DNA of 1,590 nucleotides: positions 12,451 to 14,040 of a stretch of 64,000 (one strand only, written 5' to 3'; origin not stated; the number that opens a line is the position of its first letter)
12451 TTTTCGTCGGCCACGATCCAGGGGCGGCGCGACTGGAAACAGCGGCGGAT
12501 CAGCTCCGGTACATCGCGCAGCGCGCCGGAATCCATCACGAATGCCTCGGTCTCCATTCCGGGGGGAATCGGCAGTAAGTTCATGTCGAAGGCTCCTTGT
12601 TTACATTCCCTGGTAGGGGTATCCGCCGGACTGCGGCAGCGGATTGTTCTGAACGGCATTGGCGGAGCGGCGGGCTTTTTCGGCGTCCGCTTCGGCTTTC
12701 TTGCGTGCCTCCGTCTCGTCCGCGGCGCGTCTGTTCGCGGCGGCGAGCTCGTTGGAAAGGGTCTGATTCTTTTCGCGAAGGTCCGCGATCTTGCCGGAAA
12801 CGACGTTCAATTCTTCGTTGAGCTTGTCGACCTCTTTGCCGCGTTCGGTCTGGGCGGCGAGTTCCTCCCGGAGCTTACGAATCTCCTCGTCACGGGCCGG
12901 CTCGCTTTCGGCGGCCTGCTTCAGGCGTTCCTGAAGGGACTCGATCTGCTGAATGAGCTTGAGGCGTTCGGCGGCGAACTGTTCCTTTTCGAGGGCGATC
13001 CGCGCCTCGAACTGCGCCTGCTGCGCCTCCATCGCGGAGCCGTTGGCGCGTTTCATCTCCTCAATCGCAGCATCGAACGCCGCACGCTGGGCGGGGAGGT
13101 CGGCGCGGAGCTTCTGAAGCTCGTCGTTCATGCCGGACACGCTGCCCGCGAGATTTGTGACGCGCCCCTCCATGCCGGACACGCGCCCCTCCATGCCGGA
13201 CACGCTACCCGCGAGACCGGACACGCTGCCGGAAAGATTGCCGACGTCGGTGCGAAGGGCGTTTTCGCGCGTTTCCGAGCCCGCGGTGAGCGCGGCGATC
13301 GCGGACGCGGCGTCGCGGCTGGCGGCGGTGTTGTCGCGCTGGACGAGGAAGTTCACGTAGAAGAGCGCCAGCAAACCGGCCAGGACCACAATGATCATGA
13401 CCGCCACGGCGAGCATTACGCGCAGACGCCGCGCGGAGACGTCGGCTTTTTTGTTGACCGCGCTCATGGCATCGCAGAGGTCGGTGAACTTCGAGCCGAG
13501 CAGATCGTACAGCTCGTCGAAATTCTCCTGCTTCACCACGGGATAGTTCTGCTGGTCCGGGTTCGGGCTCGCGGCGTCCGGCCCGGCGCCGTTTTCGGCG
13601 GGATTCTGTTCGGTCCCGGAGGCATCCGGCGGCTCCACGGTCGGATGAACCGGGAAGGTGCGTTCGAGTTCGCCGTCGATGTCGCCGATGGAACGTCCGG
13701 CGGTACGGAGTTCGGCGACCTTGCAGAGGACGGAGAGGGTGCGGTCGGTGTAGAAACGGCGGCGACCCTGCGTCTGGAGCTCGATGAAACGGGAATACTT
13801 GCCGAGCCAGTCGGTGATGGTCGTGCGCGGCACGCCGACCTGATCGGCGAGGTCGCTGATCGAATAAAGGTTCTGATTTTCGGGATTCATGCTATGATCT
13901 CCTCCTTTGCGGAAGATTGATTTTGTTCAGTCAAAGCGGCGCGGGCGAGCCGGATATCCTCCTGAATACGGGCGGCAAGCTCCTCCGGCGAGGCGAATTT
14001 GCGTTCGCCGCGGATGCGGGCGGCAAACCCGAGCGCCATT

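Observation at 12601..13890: Membrane-spanning MerR-type HTH protein with a ~240-aa extracytoplasmic coiled coil: a DNA-to-envelope tether or an unusual transmembrane regulator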

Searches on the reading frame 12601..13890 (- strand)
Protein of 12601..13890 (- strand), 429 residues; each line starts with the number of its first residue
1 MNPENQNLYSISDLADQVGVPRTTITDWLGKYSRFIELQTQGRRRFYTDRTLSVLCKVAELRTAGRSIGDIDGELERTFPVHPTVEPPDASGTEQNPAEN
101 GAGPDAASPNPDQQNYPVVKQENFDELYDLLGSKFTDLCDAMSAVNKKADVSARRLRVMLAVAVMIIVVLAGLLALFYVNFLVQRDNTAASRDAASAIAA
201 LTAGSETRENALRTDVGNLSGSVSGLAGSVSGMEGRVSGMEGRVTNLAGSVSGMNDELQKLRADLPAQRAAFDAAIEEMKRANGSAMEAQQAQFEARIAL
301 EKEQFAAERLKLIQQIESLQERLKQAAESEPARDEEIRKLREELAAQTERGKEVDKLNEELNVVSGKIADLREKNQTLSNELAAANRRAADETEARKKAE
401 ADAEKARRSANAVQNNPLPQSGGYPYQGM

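Call 3: search_protein_families(library=pfam, proteins=[window:12601-13890:-], max_evalue=0.1)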
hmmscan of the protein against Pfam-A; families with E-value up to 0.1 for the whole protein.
window:12601-13890:- (429 aa): 16 families
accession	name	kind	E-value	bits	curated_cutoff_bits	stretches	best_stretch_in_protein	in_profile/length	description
PF13411.12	MerR_1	-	9.5e-10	38.9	21.6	1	9-75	1-66/69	MerR HTH family regulatory protein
PF07889.17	DUF1664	-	0.00018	22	34.6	0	302-374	54-123/124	Protein of unknown function (DUF1664)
PF05791.16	Bacillus_HBL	-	0.00032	21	29.1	1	309-382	100-174/177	Bacillus haemolytic enterotoxin (HBL)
PF04513.17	Baculo_PEP_C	-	0.00084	19.8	38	0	199-265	52-115/140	Baculovirus polyhedron envelope protein, PEP, C terminus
PF04728.18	LPP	-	0.0024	18.6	29.1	1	244-283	2-41/53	Lipoprotein leucine-zipper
PF13022.12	HTH_Tnp_1_2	-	0.0078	16.8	27.9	1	9-67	27-84/122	Helix-turn-helix of insertion element transposase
PF11559.13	ADIP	-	0.0082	16.7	34.3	0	255-345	58-150/151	Afadin- and alpha -actinin-Binding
PF05377.16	FlaC_arch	-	0.017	16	27.8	0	354-384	2-32/55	Flagella accessory protein C (FlaC)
PF13384.12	HTH_23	-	0.021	15.1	24.6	1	9-32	18-41/50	Homeodomain-like domain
PF06818.20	Fez1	-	0.028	15.3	34.4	0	219-330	36-152/199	Fez1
PF01519.22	DUF16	-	0.034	15.1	40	0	309-371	35-95/104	Protein of unknown function DUF16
PF25450.1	Rab11-FIP3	-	0.05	14.3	31.9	0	245-295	57-107/125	Rab11-FIP3-like domain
PF01381.28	HTH_3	-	0.056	13.9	23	0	7-28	8-29/55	Helix-turn-helix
PF08702.15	Fib_alpha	-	0.085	13.5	29.9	0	310-384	52-127/143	Fibrinogen alpha/beta chain family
PF06156.18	YabA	-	0.086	13.9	30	0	353-407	16-70/103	Initiation control protein YabA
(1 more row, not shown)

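Call 4: search_protein_families(library=ncbifam, proteins=[window:12601-13890:-], max_evalue=0.1)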
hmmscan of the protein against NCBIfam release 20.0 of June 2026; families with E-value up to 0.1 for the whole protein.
window:12601-13890:- (429 aa): 21 families
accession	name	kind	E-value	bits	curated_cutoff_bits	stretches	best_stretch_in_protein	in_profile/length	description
TIGR02168.1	SMC_prok_B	equivalog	1.4e-06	26.4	567.35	1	225-415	683-868/1181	chromosome segregation protein SMC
NF040788.1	S-lay_SlaB_Mtsph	equivalog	4.6e-06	25.8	700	1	202-263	317-378/416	S-layer protein SlaB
NF047709.1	RiPP_TigB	exception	7.5e-06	25.9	70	1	216-253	24-63/68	methyl-cyclopropylglycine-containing RiPP peptide TigB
NF045487.1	ASRP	equivalog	1.2e-05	24.2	300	1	256-401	320-457/593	archaea-specific SMC-related protein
TIGR02169.1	SMC_prok_A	equivalog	1.2e-05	23.2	729.4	1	201-414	282-483/1165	chromosome segregation protein SMC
NF009647.0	PRK13182.1-2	equivalog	4.7e-05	23.5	165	1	13-73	9-68/176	chromosome-anchoring protein RacA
NF038218.1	IcmG_DotF_IVB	equivalog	0.00037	20.2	200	0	205-266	115-176/266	type IVB secretion system protein IcmG/DotF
TIGR04523.1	Mplasa_alph_rch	subfamily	0.00037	18.5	270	1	298-409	375-483/745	helix-rich protein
NF002572.0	PRK02224.1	equivalog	0.00052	18.4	1087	1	214-409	251-441/888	DNA double-strand break repair ATPase Rad50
NF003034.1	PRK03918.1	equivalog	0.0012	16.9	700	1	253-383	609-738/878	DNA double-strand break repair ATPase Rad50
NF052320.1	Cbp1_fam_LP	subfamily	0.0015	18.1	90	0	296-404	88-189/286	Cbp1 family collagen-binding glycoprotein adhesin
NF045780.1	TrlF_fam_ATP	equivalog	0.0016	17.2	350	1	257-399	561-701/944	TrlF family AAA-like ATPase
NF011925.1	PRK15396.1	subfamily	0.0019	18.4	108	0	243-284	26-67/78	major outer membrane lipoprotein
NF041035.1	Rad50_Halo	equivalog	0.0024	16.3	1000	1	257-412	203-353/883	DNA double-strand break repair ATPase Rad50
NF046048.1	NlpC_P60_DIP1281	equivalog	0.0026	16.7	517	1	233-307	24-98/587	DIP1281 family NlpC/P60 protein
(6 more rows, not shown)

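Call 5: find_homologous_proteins(query=window:12601-13890:-, max_evalue=0.001)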
Query window:12601-13890:- (429 aa): 137 proteins with E <= 0.001 among 8000 candidates; the best 120 are listed.
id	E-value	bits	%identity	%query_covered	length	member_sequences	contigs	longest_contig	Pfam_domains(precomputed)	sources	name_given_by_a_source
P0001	2.6e-269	911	100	100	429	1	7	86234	PF13411.13,PF24161.2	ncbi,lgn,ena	-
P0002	5.2e-269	910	100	100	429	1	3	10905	PF13411.13,PF24161.2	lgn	-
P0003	1.5e-268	909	100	100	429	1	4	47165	PF13411.13,PF24161.2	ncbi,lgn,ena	-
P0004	9.5e-268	906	99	100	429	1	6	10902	PF13411.13,PF24161.2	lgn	-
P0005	1.3e-263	892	97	100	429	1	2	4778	PF13411.13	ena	-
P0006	1.3e-252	856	96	99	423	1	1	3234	PF13411.13,PF24161.2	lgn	-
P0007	1.6e-252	856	95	100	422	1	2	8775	PF13411.13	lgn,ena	-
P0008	3.1e-244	829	91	100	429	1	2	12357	PF13411.13,PF05791.17,PF24161.2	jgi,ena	-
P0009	2.1e-243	826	91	100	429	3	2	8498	PF13411.13,PF24161.2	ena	-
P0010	3.1e-241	819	89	100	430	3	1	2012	PF13411.13,PF24161.2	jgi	-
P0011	5.5e-240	815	90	100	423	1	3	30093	PF13411.13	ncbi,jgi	jgi:hypothetical protein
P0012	2.3e-239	813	90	100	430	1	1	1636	PF13411.13,PF24161.2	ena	-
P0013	3.0e-239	812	88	100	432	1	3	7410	PF13411.13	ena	-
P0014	5.7e-239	811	90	100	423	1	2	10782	PF13411.13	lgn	-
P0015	1.7e-238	810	90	100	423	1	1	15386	PF13411.13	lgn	-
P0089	1.5e-181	622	71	100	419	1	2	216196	PF13411.13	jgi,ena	-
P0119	4.2e-146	506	62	100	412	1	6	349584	PF13411.13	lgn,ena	-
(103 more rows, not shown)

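Call 13: find_encoding_contigs(protein=P0119, flank=8000, max_places=2)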
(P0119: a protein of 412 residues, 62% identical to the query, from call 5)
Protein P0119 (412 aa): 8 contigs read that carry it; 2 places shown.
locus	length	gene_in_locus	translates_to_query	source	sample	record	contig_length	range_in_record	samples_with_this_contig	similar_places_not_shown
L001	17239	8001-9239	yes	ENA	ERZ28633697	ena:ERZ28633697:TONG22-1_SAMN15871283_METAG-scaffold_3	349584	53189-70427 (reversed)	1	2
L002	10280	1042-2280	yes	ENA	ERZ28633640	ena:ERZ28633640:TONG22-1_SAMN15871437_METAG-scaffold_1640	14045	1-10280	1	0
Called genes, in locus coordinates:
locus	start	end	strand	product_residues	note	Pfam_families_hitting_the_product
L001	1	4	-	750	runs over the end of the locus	PF17764:PriA_3primeBD, PF04851:ResIII, PF00270:DEAD, PF18319:Zn_ribbon_PriA, PF00271:Helicase_C, PF18074:PriA_C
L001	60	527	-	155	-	-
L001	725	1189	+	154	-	PF14819:QueF_N (weak), PF14489:QueF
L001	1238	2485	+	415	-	PF01960:ArgJ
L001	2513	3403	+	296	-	PF00696:AA_kinase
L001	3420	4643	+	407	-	PF00144:Beta-lactamase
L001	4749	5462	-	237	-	PF00696:AA_kinase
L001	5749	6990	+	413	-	-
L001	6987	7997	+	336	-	PF06574:FAD_syn, PF01687:Flavokinase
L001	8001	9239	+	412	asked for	PF13411:MerR_1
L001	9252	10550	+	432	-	PF00465:Fe-ADH (faint), PF13685:Fe-ADH_2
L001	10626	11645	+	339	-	PF13145:Rotamase_2, PF00639:Rotamase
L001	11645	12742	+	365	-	PF04055:Radical_SAM, PF06969:HemN_C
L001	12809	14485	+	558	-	PF01268:FTHFS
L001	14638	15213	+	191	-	PF08207:EFP_N, PF01132:EFP, PF09285:Elong-fact-P_C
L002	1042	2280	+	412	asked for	PF13411:MerR_1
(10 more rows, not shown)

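Call 14: find_encoding_contigs(protein=P0089, flank=8000, max_places=2)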
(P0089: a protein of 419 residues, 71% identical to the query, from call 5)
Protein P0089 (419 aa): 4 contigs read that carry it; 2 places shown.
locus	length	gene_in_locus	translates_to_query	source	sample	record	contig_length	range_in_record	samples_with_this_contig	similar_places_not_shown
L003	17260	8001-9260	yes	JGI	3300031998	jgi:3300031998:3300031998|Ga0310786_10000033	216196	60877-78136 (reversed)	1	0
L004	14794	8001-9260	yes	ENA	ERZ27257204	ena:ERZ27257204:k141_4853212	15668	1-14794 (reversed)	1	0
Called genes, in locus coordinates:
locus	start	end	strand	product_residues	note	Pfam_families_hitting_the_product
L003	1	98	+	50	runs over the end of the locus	-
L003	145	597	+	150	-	PF14819:QueF_N (weak), PF14489:QueF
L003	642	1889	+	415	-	PF01960:ArgJ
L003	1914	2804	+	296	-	PF00696:AA_kinase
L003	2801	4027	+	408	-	PF00144:Beta-lactamase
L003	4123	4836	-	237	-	PF00696:AA_kinase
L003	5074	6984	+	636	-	PF12796:Ank_2 (faint)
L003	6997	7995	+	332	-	PF06574:FAD_syn, PF01687:Flavokinase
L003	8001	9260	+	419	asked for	PF13411:MerR_1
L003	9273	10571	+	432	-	PF00465:Fe-ADH (faint), PF13685:Fe-ADH_2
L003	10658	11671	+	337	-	PF13145:Rotamase_2, PF00639:Rotamase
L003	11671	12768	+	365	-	PF04055:Radical_SAM, PF06969:HemN_C (faint)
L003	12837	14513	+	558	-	PF01268:FTHFS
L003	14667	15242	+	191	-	PF08207:EFP_N, PF01132:EFP, PF09285:Elong-fact-P_C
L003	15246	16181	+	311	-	PF00152:tRNA-synt_2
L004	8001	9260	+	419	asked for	PF13411:MerR_1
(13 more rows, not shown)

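Call 16: predict_structure(alignment_id=A1)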
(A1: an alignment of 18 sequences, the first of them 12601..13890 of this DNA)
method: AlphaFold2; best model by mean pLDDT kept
length: 429 residues; sequences in the alignment: 18
mean_pLDDT: 65.2   pTM: 0.24
mean pLDDT of the five models: 65.2, 62.0, 59.9, 58.4, 58.3
residues with pLDDT >= 90: 20; 70-90: 194; 50-70: 108; < 50: 107
segments of 3 or more residues with pLDDT < 50: 1-3, 82-120, 205-212, 215-254, 415-429
pLDDT, mean of each block of 10 residues (from residue 1): 63 88 90 83 81 91 86 85 43 31 32 39 56 69 56 65 83 85 68 56 50 48 35 31 37 55 66 64 58 72 73 76 64 65 75 80 83 89 88 85 77 45 39
secondary structure, 60 per line:
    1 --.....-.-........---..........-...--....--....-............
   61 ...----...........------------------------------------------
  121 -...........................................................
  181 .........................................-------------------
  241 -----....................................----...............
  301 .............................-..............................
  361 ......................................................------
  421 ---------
elements in order: H3-7 H11-18 H22-31 E38-41 E44-47 H49-63 H68-78 H122-221 H246-281 H286-329 H331-414

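Call 20: find_related_loci(query=A2, collection=genome_contigs, flank=8000)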
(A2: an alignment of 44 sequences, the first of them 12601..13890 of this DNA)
Query A2 (429 aa) in genome_contigs; peptide patterns used: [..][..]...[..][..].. (x = any residue, [..] = any of these).
180 stretches matched a pattern; 107 encode a relative of the query (tblastn E <= 1e-3); the best 80 are kept; 80 distinct loci.
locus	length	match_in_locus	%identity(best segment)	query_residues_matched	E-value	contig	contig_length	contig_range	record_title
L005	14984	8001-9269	90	1-429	0e+0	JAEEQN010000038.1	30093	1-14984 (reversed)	MAG: Victivallales bacterium isolate Tb.RUG.336 NODE_5247_length_30093_cov_3.790729, whole genome shotgun sequence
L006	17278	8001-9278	88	1-429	0e+0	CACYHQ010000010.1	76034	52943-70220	uncultured bacterium isolate RUG11954 genome assembly, contig: RUG11954_asm_10, whole genome shotgun sequence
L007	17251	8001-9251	87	1-429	0e+0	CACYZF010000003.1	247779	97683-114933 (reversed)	uncultured bacterium isolate RUG12414 genome assembly, contig: RUG12414_asm_3, whole genome shotgun sequence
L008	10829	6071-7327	87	1-425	0e+0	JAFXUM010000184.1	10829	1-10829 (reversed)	MAG: Lentisphaeria bacterium isolate RGIG6757 Sheep_Rumen-3__c1005108, whole genome shotgun sequence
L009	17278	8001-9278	78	1-425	0e+0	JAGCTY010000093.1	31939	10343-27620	MAG: Lentisphaeria bacterium isolate RGIG10120 Yak_Rumen-4__c1115969, whole genome shotgun sequence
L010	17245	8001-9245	83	1-429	0e+0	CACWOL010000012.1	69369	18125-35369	uncultured bacterium isolate RUG10770 genome assembly, contig: RUG10770_asm_12, whole genome shotgun sequence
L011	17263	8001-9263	84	1-420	0e+0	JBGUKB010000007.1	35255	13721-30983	MAG: Victivallales bacterium isolate ruminal_MAG_290 ruminal_MAG_290_contig_0007, whole genome shotgun sequence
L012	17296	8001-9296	81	1-427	0e+0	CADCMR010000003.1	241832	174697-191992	uncultured bacterium isolate RUG14783 genome assembly, contig: RUG14783_asm_3, whole genome shotgun sequence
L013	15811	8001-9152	84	1-398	0e+0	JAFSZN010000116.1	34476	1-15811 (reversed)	MAG: Lentisphaeria bacterium isolate RGIG3616 Goat_Rumen.Co__c1857101, whole genome shotgun sequence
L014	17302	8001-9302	76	1-429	0e+0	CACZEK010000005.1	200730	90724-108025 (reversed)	uncultured bacterium isolate RUG12541 genome assembly, contig: RUG12541_asm_5, whole genome shotgun sequence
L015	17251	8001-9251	78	1-428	0e+0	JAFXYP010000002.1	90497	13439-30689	MAG: Lentisphaeria bacterium isolate RGIG6864 Sheep_Rumen-4__c77629, whole genome shotgun sequence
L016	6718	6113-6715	68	1-205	4e-85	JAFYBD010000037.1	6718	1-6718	MAG: Lentisphaeria bacterium isolate RGIG6930 Sheep_Rumen-5__c235222, whole genome shotgun sequence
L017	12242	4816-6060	40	1-410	4e-84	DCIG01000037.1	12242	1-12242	MAG TPA_asm: Lentisphaeria bacterium UBA1732 UBA1732_contig_8301, whole genome shotgun sequence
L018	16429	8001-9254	80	1-429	0e+0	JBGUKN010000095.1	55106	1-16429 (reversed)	MAG: Victivallales bacterium isolate ruminal_MAG_28 ruminal_MAG_28_contig_0095, whole genome shotgun sequence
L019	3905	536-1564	29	8-381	2e-42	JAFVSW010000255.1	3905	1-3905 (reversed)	MAG: Lentisphaeria bacterium isolate RGIG5364 Sheep_Colon-3__c794363, whole genome shotgun sequence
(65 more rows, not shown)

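Call 52: search_protein_families(library=phrogs, proteins=[window:12601-13890:-], max_evalue=0.01)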
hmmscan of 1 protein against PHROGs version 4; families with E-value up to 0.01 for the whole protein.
window:12601-13890:- (429 aa): 3 families
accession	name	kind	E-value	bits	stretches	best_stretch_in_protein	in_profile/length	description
phrog_4876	-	unknown function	0.00079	20.2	0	216-316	116-216/226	-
phrog_5553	-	unknown function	0.0068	17.6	0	339-397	18-80/114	-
phrog_11671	-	unknown function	0.0081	17.3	0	6-85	5-84/146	-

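Call 53: search_protein_families(library=padloc, proteins=[window:12601-13890:-], max_evalue=0.01)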
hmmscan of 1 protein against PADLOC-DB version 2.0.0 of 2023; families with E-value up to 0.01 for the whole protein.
window:12601-13890:- (429 aa): 13 families
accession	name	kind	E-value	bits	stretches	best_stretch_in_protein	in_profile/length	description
PDLC04133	mad1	-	3.1e-07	28.6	1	7-52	4-47/60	mads_1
PDLC00601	ZorA1|ZorA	-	2.1e-05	21.4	1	240-409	324-467/699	MotA/ExbB/TolQ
PDLC00006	DruC1|DruC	-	4e-05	20.3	1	237-403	163-329/626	Unknown function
PDLC03859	LmuB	-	0.0001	19.7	1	273-407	352-469/611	-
PDLC03865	LmuB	-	0.00014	18.2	1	246-401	598-744/1007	-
PDLC00551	JetC2|JetC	-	0.00035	16.5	1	230-412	757-981/1365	DUF3584 domain; MukB-like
PDLC00580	JetC3|JetC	-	0.0013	15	1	273-414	247-388/1068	DUF3584 domain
PDLC02668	DndD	-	0.0024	14.9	1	254-414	344-501/659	DndD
PDLC00582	JetC3|JetC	-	0.0028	13.5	1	277-411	401-538/1472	DUF3584 domain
PDLC02740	PbeC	-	0.004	14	1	210-413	219-418/648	PbeC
PDLC02756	PbeC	-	0.0049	13.9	1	253-413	329-489/643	PbeC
PDLC00519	JetC1|JetC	-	0.005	13.1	1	274-399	316-757/1097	DUF3584 domain; MukB-like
PDLC02730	PbeC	-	0.0089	12.8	0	304-403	369-486/651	PbeC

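Call 63: find_related_loci(query=A2, collection=viral_contigs, flank=3000)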
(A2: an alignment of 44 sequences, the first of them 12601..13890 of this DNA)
Query A2 (429 aa) in viral_contigs; peptide patterns used: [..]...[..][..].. (x = any residue, [..] = any of these).
10 stretches matched a pattern; 5 encode a relative of the query (tblastn E <= 1e-3); 5 distinct loci.
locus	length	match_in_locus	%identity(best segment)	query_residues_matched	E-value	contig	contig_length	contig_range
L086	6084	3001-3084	43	10-37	2e-4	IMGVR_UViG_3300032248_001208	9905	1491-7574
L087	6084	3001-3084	43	10-37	2e-4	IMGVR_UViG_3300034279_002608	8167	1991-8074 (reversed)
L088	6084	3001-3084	43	10-37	3e-4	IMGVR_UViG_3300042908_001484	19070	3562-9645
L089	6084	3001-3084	43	10-37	3e-4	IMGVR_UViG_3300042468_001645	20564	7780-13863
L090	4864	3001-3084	43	10-37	3e-4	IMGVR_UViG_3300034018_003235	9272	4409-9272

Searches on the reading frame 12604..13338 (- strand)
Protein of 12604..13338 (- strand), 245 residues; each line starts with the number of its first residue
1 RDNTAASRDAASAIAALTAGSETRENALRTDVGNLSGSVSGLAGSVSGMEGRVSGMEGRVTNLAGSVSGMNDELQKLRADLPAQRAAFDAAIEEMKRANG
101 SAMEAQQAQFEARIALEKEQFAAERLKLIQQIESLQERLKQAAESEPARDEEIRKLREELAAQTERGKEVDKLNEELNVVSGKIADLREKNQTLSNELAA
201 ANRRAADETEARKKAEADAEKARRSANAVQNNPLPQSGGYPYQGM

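Call 56: search_solved_structures(query=window:12604-13338:-, max_evalue=0.01)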
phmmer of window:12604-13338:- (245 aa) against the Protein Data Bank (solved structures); distinct sequences matched with E-value up to 0.01: 2.
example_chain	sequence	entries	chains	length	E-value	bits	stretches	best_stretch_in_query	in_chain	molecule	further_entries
6gaj_A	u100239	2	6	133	0.0027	21.5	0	26-71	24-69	Outer capsid protein sigma-1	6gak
8qox_B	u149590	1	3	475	0.0039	21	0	27-76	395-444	Conserved membrane protein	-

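Call 59: search_protein_families(library=pfam, proteins=[window:12604-13338:-], max_evalue=10)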
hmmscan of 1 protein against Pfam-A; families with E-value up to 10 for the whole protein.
window:12604-13338:- (245 aa): 42 families (the best 25 are shown)
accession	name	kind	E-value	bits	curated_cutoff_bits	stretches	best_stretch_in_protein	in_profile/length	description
PF07889.17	DUF1664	-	2.7e-05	24.7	34.6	2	116-190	52-123/124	Protein of unknown function (DUF1664)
PF05791.16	Bacillus_HBL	-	4.7e-05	23.7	29.1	1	125-199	100-175/177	Bacillus haemolytic enterotoxin (HBL)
PF04513.17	Baculo_PEP_C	-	0.00018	22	38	3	16-81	53-115/140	Baculovirus polyhedron envelope protein, PEP, C terminus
PF11559.13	ADIP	-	0.00021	21.8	34.3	1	95-161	85-150/151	Afadin- and alpha -actinin-Binding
PF04728.18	LPP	-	0.00032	21.4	29.1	2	60-99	2-41/53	Lipoprotein leucine-zipper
PF05377.16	FlaC_arch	-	0.0023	18.7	27.8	1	170-200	2-32/55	Flagella accessory protein C (FlaC)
PF06818.20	Fez1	-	0.0038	18.1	34.4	2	35-144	36-150/199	Fez1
PF25450.1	Rab11-FIP3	-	0.0049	17.6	31.9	2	168-223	68-123/125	Rab11-FIP3-like domain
PF06156.18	YabA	-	0.0067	17.5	30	2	169-223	16-70/103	Initiation control protein YabA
PF01519.22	DUF16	-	0.0073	17.2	40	1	125-187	35-95/104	Protein of unknown function DUF16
PF08702.15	Fib_alpha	-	0.015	15.9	29.9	1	125-200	51-127/143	Fibrinogen alpha/beta chain family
PF06005.17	ZapB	-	0.024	15.5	31.5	1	169-204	26-61/71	Cell division protein ZapB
PF05531.17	NPV_P10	-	0.029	15.3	29.8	0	150-190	17-57/75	Nucleopolyhedrovirus P10 protein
PF06419.17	COG6_N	-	0.034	14.7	27.4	1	157-223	22-88/114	Conserved oligomeric complex COG6, N-terminal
PF04102.17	SlyX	-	0.068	14.2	30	1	151-208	3-57/67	SlyX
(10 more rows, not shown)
